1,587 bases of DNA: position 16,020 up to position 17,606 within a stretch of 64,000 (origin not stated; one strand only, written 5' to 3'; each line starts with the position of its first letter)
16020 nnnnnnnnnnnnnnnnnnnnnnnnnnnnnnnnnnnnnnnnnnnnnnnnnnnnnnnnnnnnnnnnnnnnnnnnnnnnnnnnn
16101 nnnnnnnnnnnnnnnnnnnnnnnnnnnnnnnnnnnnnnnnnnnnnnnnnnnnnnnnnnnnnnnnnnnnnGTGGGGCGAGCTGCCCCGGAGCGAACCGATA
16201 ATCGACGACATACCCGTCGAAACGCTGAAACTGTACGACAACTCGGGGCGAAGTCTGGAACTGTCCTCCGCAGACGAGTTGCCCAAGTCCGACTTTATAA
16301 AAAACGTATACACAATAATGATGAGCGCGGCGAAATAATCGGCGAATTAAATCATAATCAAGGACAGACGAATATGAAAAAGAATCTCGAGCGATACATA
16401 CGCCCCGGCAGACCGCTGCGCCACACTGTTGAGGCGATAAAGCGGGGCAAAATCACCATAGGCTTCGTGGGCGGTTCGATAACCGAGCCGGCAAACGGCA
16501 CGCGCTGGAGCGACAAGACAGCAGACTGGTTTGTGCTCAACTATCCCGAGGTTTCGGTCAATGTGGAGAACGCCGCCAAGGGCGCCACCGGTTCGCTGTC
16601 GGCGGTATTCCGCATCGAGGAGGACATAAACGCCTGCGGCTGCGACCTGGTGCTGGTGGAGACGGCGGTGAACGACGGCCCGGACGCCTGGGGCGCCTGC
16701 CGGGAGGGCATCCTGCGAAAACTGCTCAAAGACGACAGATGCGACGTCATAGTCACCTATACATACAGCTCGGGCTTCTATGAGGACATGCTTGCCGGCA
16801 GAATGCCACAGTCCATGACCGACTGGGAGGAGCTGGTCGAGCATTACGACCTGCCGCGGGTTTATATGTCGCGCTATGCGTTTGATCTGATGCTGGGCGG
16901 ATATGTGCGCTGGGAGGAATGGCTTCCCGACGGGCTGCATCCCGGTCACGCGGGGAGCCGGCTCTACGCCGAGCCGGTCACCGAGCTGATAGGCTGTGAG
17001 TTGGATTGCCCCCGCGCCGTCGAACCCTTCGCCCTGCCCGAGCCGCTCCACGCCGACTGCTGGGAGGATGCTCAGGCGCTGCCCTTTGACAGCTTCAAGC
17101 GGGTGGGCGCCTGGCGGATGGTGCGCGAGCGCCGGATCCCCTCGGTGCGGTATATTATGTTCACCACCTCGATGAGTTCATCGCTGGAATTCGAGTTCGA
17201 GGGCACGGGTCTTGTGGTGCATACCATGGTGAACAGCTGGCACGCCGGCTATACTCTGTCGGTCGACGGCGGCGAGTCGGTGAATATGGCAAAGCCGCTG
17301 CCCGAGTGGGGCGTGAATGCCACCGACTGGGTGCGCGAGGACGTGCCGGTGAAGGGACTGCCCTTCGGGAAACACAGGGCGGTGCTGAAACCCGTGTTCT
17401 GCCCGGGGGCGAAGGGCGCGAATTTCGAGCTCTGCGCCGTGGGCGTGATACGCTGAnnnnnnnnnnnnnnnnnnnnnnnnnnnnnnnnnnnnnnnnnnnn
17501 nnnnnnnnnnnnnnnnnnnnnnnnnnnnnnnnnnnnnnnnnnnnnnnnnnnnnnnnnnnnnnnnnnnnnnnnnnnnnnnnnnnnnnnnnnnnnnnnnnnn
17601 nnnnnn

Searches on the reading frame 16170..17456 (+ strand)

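Call 11: search_protein_families(library=pfam, proteins=[window:16170-17456:+], max_evalue=0.01)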
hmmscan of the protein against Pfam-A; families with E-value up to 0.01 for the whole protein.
window:16170-17456:+ (428 aa): 1 family
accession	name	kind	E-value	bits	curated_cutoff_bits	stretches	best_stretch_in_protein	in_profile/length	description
PF13472.12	Lipase_GDSL_2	-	6.7e-06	27.2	32.9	1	99-265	1-178/178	GDSL-like Lipase/Acylhydrolase family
